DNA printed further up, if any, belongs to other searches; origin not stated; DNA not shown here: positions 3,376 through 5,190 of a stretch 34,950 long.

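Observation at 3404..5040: Orphan HAO-family octahaem cytochrome c with its own promoter and operator-like palindrome, embedded in a metalloid island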

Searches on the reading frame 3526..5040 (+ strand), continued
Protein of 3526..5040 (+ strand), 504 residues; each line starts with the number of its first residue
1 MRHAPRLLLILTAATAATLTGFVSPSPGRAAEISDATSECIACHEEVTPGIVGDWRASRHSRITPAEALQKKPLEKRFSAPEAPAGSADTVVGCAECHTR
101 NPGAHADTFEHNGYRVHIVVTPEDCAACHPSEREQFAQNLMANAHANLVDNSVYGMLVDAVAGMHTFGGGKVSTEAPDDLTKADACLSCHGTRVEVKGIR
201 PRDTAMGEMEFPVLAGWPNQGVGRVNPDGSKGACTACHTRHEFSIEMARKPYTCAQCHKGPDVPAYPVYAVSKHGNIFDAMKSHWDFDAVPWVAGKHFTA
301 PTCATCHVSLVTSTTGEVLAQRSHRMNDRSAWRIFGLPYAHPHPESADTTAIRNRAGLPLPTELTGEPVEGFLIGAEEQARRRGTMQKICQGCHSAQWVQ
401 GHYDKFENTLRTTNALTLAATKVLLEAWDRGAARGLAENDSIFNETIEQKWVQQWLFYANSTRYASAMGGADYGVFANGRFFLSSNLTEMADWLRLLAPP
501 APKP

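Call 29: find_related_loci(query=A1, collection=genome_contigs, flank=10000)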
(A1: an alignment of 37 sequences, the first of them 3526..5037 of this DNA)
Query A1 (504 aa) in genome_contigs; peptide patterns used: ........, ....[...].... (x = any residue, [..] = any of these).
599 stretches matched a pattern (row limit reached: there are more); 578 encode a relative of the query (tblastn E <= 1e-3); the best 80 are kept; 80 distinct loci.
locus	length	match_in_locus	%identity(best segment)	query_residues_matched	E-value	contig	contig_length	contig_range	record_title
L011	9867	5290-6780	95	1-497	0e+0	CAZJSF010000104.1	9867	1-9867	MAG TPA_asm: uncultured Thermodesulfobacteriota bacterium isolate binchicken_co176_137 genome assembly, contig: NODE_521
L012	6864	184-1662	64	1-497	0e+0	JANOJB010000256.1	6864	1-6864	MAG: Pseudomonadota bacterium isolate SOY_63_concoct_362_sub SOY_63_k141_2533746, whole genome shotgun sequence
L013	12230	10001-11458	65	9-494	0e+0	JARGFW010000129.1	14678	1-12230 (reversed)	MAG: Deferrisomatales bacterium isolate C14-16 NODE_1587_length_14678_cov_8.092662, whole genome shotgun sequence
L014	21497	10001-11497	61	1-495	0e+0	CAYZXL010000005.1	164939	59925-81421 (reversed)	MAG TPA_asm: uncultured Verrucomicrobiota bacterium isolate binchicken_co283_275 genome assembly, contig: NODE_47_length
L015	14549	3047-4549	62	1-496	0e+0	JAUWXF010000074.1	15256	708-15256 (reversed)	MAG: Desulfobacterales bacterium isolate CSMAG_2677 CSMAG_2677_k127_2339600_length_15256_cov_936.2064, whole genome shot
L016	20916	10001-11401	65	28-494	0e+0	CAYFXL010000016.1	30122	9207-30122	MAG TPA_asm: uncultured Syntrophobacterales bacterium isolate ERP108616_co2_512 genome assembly, contig: NODE_1912_lengt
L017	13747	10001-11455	62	7-496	0e+0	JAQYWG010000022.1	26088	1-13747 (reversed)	MAG: Thermodesulfobacteriota bacterium isolate Hel238_bin70strict NODE_22_length_26088_cov_6.648764, whole genome shotgu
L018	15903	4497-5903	63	28-496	0e+0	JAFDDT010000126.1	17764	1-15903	MAG: Deltaproteobacteria bacterium isolate Meg19_1012_Bin_230 Meg19_1012_Bin_230_scaffold_28073, whole genome shotgun se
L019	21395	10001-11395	64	31-497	0e+0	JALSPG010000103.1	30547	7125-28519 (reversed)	MAG: Thermodesulfobacteriales bacterium isolate 356-284_metabat2_scaf2bin.037 356-284_scaffold_525_c1, whole genome shot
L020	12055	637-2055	63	28-496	0e+0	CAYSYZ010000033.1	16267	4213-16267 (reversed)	MAG TPA_asm: uncultured Desulfovibrionales bacterium isolate binchicken_co327_82 genome assembly, contig: NODE_1021_leng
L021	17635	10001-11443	61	7-496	0e+0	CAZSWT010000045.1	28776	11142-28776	MAG TPA_asm: uncultured Desulfobacteraceae bacterium isolate binchicken_co100_259 genome assembly, contig: NODE_2399_len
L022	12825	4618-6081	59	10-497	0e+0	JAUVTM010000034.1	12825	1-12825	MAG: Syntrophobacterales bacterium isolate CSMAG_766 CSMAG_766_k141_320338_length_12825_cov_14.8990, whole genome shotgu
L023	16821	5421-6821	63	33-496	0e+0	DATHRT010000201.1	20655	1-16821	MAG TPA_asm: Candidatus Limnocylindria bacterium isolate SMAG_U16032 k141_578566, whole genome shotgun sequence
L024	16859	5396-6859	63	8-494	0e+0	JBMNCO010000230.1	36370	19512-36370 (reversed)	MAG: Desulfatiglandales bacterium isolate Bins.026 NODE_2286, whole genome shotgun sequence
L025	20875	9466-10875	61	33-502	0e+0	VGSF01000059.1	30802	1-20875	MAG: Deltaproteobacteria bacterium isolate K_DeepCast_150m_m1_110 K_DeepCast_150m_m1_110_Ga0194126_10002343, whole genom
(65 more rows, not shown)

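Call 62: predict_structure(alignment_id=A1)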
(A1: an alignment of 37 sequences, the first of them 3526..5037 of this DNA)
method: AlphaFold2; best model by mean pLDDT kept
length: 504 residues; sequences in the alignment: 37
mean_pLDDT: 66.0   pTM: 0.62
mean pLDDT of the five models: 66.0, 65.5, 63.6, 63.5, 60.0
residues with pLDDT >= 90: 10; 70-90: 246; 50-70: 126; < 50: 122
segments of 3 or more residues with pLDDT < 50: 24-28, 221-280, 299-308, 323-349, 355-358, 360-368
pLDDT, mean of each block of 10 residues (from residue 1): 70 76 50 82 72 68 84 76 84 80 87 82 81 74 76 85 85 87 72 79 73 70 39 35 33 35 29 39 53 58 49 66 41 40 44 50 46 62 68 65 75 81 86 75 83 74 54 58 89 82 50
secondary structure, 60 per line:
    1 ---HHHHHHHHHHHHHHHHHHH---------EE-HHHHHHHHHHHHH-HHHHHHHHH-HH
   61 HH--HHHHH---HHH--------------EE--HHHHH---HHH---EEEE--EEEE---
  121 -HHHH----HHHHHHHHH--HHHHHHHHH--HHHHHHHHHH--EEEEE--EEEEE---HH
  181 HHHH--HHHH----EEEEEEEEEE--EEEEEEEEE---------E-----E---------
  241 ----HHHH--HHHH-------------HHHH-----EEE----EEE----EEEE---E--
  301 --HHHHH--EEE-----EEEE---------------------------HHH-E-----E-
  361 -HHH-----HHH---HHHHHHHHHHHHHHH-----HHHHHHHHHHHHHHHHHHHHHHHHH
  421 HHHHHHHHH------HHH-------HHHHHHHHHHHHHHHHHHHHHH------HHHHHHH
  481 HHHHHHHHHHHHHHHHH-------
elements in order: H4-22 H35-47 H49-57 H59-62 H65-69 H94-98 E108-111 E114-117 H122-125 H130-138 H141-149 H152-161 E164-168 E171-175 H179-184 H187-190 E195-204 E207-215 H245-248 H251-254 H268-271 E277-279 E284-286 E291-294 H303-307 E310-312 E318-321 H376-390 H396-429 H446-467 H474-497

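Call 67: fold_search(model_id=the predicted structure, library=pdb)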
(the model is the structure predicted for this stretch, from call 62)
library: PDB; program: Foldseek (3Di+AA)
matches with E <= 10: 96; with E <= 0.001: 5
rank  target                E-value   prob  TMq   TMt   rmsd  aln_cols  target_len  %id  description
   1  4qo5                  6.2e-25  1.00  0.37  0.36  19.4       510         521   41  Hypothetical multiheme protein (released 2015-12-23)
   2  6h5l_A                4.2e-06  1.00  0.24  0.23  19.9       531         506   19  Kuenenia stuttgartiensis reducing HAO-like protein complex Kustc0457/Kustc0458 (released 2019-04-10)
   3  4n4n_E                8.4e-05  1.00  0.22  0.22  20.0       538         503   16  Nitrosomonas europea HAO (released 2013-12-11)
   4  6t5e                  3.0e-04  1.00  0.22  0.25  19.7       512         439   16  Hydroxylamine Oxidoreductase from Brocadia fulgida (released 2020-11-18)
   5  1fgj_A                4.0e-04  0.99  0.24  0.25  20.4       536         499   17  X-RAY STRUCTURE OF HYDROXYLAMINE OXIDOREDUCTASE (released 1998-03-04)
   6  6hif_A                1.2e-03  0.98  0.22  0.21  20.9       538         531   16  Kuenenia stuttgartiensis hydrazine dehydrogenase complex (released 2019-04-17)
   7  5sv0_G                1.2e+00  0.12  0.11  0.20  26.1       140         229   16  Structure of the ExbB/ExbD complex from E. coli at pH 7.0 (released 2016-09-28)
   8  5sv0_I                1.7e+00  0.08  0.10  0.19  26.5       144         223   16  Structure of the ExbB/ExbD complex from E. coli at pH 7.0 (released 2016-09-28)
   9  9ddp_D                1.9e+00  0.08  0.10  0.19  25.5       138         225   15  E. coli TonB-ExbBD TonB bound to ExbB chain E (released 2025-07-09)
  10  9mup                  2.0e+00  0.02  0.05  0.11  18.0       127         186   17  4OT-SnoaL from P. atlanticus - 3-bromopropiolate treated (released 2025-04-09)
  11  5sv0_D                2.6e+00  0.06  0.10  0.19  26.4       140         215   14  Structure of the ExbB/ExbD complex from E. coli at pH 7.0 (released 2016-09-28)
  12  9had_A                2.7e+00  0.21  0.10  0.38   9.1       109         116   10  Der f 21 dust mite allergen with computationally designed DerF21_b10 binder (released 2024-12-18)
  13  5sv0_J                2.9e+00  0.08  0.11  0.20  26.0       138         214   14  Structure of the ExbB/ExbD complex from E. coli at pH 7.0 (released 2016-09-28)
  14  8yvu_B                3.0e+00  0.06  0.08  0.21  19.1       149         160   11  structure of Ige receptor (released 2024-11-06)
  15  8bcx_B                3.2e+00  0.10  0.12  0.13   8.1       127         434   14  Crystal structure of NrfA-1 from Geobacter metallireducens (released 2023-08-30)
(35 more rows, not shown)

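Call 70: search_protein_representatives(alignment_id=A1)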
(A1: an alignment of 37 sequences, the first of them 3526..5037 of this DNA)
Query: 37 sequences, 503 profile positions. Proteins with E-value up to 0.001 (for the whole library): 1470; up to 1e-10: 821; up to 1e-30: 238. The best 150 are listed.
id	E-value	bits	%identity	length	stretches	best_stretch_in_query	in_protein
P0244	4.2e-213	725.1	-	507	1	14-495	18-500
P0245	1.6e-178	611.0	-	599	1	24-491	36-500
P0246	1.6e-173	594.6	-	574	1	18-497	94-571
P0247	7.6e-169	579.1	-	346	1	156-499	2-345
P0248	2.6e-167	574.0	-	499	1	15-495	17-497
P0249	3.4e-136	471.4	-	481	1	19-490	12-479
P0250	7.8e-124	430.6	-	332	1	13-306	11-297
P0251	6.3e-123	427.6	-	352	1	21-335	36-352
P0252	6.3e-120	417.7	-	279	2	246-400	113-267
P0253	3.9e-117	408.5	-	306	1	202-436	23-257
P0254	1.1e-100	354.3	-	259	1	192-433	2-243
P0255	1.7e-93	330.5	-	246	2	128-285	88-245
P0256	1.5e-89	317.6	-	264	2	291-500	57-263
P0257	1.3e-85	304.5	-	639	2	178-498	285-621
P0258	2.2e-85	303.8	-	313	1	20-248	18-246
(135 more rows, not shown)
